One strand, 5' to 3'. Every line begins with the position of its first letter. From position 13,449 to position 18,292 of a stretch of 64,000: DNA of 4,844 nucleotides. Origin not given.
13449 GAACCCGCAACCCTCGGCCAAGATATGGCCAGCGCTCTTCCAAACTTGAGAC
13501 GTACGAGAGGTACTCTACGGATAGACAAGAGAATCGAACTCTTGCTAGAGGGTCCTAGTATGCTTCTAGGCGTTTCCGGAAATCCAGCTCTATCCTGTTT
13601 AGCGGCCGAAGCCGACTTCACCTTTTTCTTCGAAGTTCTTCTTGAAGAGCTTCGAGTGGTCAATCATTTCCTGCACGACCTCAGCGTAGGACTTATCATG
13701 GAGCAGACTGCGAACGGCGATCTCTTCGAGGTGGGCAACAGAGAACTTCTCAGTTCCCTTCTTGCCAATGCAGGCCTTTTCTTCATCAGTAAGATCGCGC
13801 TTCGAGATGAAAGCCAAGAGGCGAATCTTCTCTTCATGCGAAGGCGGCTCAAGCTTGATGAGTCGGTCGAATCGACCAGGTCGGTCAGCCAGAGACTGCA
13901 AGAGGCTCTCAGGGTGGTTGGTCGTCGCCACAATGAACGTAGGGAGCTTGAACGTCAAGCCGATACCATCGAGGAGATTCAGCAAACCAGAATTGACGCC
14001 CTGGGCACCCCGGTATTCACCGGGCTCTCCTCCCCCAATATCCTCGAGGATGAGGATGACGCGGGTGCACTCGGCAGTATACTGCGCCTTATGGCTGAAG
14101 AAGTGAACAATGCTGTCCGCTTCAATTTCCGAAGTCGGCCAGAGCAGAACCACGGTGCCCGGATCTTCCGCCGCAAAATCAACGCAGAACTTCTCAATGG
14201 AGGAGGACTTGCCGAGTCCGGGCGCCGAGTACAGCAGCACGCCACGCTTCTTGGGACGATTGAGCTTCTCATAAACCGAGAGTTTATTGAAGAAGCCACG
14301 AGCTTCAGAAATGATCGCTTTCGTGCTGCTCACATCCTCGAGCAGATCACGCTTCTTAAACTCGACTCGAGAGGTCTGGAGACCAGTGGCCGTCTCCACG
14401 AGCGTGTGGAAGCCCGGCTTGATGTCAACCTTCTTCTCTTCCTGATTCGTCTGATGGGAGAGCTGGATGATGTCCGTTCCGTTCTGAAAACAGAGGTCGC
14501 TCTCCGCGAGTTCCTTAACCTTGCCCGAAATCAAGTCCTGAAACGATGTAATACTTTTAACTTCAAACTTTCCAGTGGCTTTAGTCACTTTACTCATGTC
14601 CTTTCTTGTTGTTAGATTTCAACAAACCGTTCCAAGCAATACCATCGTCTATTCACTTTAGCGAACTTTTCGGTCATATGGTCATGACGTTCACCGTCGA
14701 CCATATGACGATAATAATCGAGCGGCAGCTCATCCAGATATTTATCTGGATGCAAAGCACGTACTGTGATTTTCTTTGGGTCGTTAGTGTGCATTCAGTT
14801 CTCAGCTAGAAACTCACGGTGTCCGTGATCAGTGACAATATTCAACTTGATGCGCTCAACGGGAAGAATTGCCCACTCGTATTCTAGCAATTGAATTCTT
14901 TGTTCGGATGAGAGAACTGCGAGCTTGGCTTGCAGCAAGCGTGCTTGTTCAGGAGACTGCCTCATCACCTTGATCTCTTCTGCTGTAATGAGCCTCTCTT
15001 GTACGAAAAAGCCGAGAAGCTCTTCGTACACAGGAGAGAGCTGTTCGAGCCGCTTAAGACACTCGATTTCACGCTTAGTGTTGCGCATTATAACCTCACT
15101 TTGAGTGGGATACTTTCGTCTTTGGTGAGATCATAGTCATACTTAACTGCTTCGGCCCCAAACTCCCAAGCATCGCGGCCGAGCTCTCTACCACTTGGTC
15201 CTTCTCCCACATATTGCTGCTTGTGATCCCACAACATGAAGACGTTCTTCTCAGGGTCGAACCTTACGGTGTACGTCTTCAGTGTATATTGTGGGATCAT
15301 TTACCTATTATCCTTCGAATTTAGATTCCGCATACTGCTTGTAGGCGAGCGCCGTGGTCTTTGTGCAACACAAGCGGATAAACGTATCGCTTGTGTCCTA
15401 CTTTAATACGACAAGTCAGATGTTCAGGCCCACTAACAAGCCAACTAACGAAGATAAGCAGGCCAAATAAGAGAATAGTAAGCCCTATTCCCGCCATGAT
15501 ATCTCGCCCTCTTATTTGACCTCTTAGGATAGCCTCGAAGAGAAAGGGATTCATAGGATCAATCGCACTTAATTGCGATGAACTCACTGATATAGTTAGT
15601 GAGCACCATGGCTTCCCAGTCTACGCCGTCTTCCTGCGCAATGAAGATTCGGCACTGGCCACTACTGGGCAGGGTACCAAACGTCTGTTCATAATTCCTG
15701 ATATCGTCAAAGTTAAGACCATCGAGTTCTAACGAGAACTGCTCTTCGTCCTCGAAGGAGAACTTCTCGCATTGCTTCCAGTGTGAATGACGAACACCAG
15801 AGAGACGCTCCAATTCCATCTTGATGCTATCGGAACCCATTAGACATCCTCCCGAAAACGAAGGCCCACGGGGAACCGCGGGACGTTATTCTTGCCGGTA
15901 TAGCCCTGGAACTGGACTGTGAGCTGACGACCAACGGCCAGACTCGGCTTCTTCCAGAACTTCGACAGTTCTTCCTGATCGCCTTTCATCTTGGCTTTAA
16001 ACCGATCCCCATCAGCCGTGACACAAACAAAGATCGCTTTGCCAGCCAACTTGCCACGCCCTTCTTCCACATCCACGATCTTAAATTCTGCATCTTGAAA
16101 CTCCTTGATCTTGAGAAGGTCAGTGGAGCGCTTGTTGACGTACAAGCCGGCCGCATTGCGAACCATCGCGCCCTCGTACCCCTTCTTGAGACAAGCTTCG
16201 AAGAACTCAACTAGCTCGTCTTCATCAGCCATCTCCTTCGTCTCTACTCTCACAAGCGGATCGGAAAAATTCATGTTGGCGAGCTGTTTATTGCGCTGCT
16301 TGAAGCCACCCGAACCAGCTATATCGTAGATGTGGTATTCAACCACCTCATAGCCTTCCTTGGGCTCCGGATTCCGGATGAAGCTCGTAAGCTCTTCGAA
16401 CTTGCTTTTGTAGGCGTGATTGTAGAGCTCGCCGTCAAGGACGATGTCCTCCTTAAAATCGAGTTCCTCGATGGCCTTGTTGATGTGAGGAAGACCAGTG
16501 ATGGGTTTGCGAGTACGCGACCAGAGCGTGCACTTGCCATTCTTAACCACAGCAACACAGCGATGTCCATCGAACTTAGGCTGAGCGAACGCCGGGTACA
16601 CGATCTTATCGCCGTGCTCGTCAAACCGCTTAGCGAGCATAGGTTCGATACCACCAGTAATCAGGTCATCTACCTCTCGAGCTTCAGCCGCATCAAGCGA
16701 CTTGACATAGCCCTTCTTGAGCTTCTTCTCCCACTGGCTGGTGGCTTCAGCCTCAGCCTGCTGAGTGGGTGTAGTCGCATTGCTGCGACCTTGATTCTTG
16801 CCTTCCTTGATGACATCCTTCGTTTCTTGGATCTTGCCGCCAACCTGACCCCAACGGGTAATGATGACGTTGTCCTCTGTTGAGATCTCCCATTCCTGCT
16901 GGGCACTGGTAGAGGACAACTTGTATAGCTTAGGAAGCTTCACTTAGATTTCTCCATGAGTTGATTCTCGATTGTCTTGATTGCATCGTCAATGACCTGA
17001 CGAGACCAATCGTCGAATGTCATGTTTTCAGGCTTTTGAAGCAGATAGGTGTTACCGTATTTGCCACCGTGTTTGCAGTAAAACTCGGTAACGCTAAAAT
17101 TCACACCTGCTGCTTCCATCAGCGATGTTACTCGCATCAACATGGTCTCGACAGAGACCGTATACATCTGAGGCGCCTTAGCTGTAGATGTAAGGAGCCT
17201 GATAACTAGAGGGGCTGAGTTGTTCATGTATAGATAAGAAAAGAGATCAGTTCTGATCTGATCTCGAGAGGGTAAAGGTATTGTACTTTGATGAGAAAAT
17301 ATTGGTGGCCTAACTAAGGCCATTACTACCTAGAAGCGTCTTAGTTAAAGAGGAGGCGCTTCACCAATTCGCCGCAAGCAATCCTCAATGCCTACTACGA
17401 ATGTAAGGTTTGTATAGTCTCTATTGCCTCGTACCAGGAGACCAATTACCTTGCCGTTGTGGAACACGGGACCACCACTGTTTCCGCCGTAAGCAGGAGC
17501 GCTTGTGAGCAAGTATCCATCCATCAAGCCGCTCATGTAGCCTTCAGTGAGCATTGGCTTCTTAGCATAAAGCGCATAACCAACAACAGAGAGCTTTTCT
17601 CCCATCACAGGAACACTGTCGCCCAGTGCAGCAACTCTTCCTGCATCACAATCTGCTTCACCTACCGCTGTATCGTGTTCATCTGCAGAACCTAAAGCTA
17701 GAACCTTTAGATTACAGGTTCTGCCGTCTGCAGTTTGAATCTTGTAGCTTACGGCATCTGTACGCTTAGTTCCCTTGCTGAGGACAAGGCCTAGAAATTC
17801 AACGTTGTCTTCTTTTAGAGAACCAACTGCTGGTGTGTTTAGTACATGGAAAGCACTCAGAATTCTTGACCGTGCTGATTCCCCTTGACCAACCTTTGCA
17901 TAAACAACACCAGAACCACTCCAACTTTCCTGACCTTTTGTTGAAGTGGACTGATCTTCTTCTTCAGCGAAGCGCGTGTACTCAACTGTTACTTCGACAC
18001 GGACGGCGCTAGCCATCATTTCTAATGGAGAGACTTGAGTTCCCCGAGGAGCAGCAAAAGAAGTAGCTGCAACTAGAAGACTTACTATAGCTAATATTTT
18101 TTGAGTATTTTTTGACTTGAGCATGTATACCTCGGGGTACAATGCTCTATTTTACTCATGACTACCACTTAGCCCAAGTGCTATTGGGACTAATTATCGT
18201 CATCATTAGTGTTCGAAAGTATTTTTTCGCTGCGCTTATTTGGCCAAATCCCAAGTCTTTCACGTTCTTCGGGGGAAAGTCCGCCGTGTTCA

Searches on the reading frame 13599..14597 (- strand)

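Call 10: search_protein_families(library=phrogs, proteins=[window:13599-14597:-], max_evalue=0.00001)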
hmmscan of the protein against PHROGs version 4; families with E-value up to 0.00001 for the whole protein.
window:13599-14597:- (332 aa): 2 families
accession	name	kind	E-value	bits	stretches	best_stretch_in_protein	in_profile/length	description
phrog_7485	-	unknown function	1.1e-09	38.8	0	203-256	316-366/430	-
phrog_10440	-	unknown function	4.2e-08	33.1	1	113-304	228-406/483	-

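Call 50: search_protein_families(library=pfam, proteins=[window:13599-14597:-], max_evalue=0.001)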
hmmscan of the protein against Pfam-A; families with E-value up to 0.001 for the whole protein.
window:13599-14597:- (332 aa): 1 family
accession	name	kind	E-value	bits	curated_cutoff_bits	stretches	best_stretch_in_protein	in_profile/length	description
PF00004.35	AAA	-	7.8e-07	30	21.2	1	120-249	1-129/131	ATPase family associated with various cellular activities (AAA)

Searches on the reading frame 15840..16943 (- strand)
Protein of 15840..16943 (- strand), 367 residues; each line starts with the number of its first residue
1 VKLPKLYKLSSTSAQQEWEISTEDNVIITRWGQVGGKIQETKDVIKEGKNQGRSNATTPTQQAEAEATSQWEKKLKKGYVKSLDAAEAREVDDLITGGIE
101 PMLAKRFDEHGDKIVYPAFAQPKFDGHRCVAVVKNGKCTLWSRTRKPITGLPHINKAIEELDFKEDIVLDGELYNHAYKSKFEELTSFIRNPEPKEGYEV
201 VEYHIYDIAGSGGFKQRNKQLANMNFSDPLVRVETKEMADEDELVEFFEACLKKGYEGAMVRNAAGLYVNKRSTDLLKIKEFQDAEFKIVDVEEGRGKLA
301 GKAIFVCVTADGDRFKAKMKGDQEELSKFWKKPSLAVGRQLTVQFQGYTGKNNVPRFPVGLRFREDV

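Call 10: search_protein_families(library=phrogs, proteins=[window:15840-16943:-], max_evalue=0.00001)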
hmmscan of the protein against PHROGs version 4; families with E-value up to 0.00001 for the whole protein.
window:15840-16943:- (367 aa): 1 family
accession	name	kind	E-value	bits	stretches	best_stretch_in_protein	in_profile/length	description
phrog_114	-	DNA, RNA and nucleotide metabolism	7.6e-79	266.9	1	23-366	140-500/634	ATP-dependent DNA ligase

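Call 35: search_dna_similar(query=window:15840-16943:-, collection=phages, mode=protein, max_rows=15)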
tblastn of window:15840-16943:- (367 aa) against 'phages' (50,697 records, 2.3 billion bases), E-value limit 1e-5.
Records with a match: 1244; places in all: 1247; records where one place covers at least 80% of the query: 966.
Best place of each record, by identity: <60% 1244.
By first word of the organism name: Escherichia 340; Pseudomonas 237; Salmonella 112; Vibrio 40; Bacillus 39; Klebsiella 37; Erwinia 35; Xanthomonas 32; Rhodobacter 26; Campylobacter 25; and 67 more.
By host as written in the record: - 141; Escherichia coli 100; Pseudomonas aeruginosa 67; Escherichia coli K-12 MG1655 50; Rhodobacter capsulatus YW1 25; Campylobacter jejuni 23; Pseudomonas aeruginosa PAO1 20; Escherichia coli K-12 18; and 355 more.
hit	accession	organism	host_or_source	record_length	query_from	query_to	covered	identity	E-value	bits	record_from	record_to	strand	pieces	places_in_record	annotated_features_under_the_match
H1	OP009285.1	Rhodobacter phage RcRudolph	Rhodobacter capsulatus YW1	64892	2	365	99%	35.9%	3e-42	163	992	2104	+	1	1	DNA ligase | hypothetical protein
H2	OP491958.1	Aeromonas phage APT65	Aeromonas hydrophila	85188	1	364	99%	34.3%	3e-39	154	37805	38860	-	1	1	ATP-dependent DNA ligase | hypothetical protein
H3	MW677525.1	Rhodobacter phage RcSimone-Hastad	Rhodobacter capsulatus SB1003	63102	6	365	98%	34.5%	1e-40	158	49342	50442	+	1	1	64: DNA ligase | 63: hypothetical protein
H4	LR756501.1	uncultured phage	metagenomic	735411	6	359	96%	34.7%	2e-35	143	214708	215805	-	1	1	record has no annotation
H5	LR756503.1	uncultured phage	metagenomic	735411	6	359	96%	34.7%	2e-35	143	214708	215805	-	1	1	record has no annotation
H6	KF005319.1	Alteromonas phage vB_AmaP_AD45-P4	Alteromonas macleodii str. 'Balearic ...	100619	6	367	99%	33.9%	1e-39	155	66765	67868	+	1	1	putative DNA ligase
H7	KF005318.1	Alteromonas phage vB_AmaP_AD45-P3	Alteromonas macleodii str. 'Balearic ...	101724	6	367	99%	33.9%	1e-39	155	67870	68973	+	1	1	putative DNA ligase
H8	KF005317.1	Alteromonas phage vB_AmaP_AD45-P1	Alteromonas macleodii str. 'Balearic ...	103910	6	367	99%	33.9%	1e-39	155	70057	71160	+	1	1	putative DNA ligase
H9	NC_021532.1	Alteromonas phage vB_AmaP_AD45-P1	Alteromonas macleodii str. 'Balearic ...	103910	6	367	99%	33.9%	1e-39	155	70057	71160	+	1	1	ATP-dependent DNA ligase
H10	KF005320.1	Alteromonas phage vB_AmaP_AD45-P2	Alteromonas macleodii str. 'Balearic ...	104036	6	367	99%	33.9%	1e-39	155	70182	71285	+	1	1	putative DNA ligase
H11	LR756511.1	uncultured phage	metagenomic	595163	1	366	100%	33.1%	5e-37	147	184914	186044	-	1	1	record has no annotation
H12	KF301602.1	Caulobacter phage Cr30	Caulobacter crescentus CB15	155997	4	363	98%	33.4%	4e-42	162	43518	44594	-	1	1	DNA ligase (ATP)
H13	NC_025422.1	Caulobacter phage Cr30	Caulobacter crescentus CB15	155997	4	363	98%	33.4%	4e-42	162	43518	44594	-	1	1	DNA ligase (ATP)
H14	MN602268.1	Bacteriophage DSS3_MAL1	-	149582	5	359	97%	33.8%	2e-35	143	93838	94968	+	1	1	DNA ligase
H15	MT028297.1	Proteus phage Privateer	Proteus mirabilis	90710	1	364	99%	32.9%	3e-32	134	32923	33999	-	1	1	DNA ligase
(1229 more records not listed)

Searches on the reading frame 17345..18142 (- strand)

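Call 50: search_protein_families(library=pfam, proteins=[window:17345-18142:-], max_evalue=0.001)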
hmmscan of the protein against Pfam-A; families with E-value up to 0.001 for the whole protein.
window:17345-18142:- (265 aa): 1 family
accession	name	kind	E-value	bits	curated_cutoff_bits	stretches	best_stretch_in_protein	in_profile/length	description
PF13365.12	Trypsin_2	-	2.6e-15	57.9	27.6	1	76-235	1-144/144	Trypsin-like peptidase domain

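Call 63: search_protein_families(library=phrogs, proteins=[window:17345-18142:-], max_evalue=0.001)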
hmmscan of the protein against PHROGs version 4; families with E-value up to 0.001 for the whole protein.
window:17345-18142:- (265 aa): 1 family
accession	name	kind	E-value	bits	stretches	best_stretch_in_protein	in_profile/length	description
phrog_9683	-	other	6.3e-05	23.5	1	139-237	85-188/233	protease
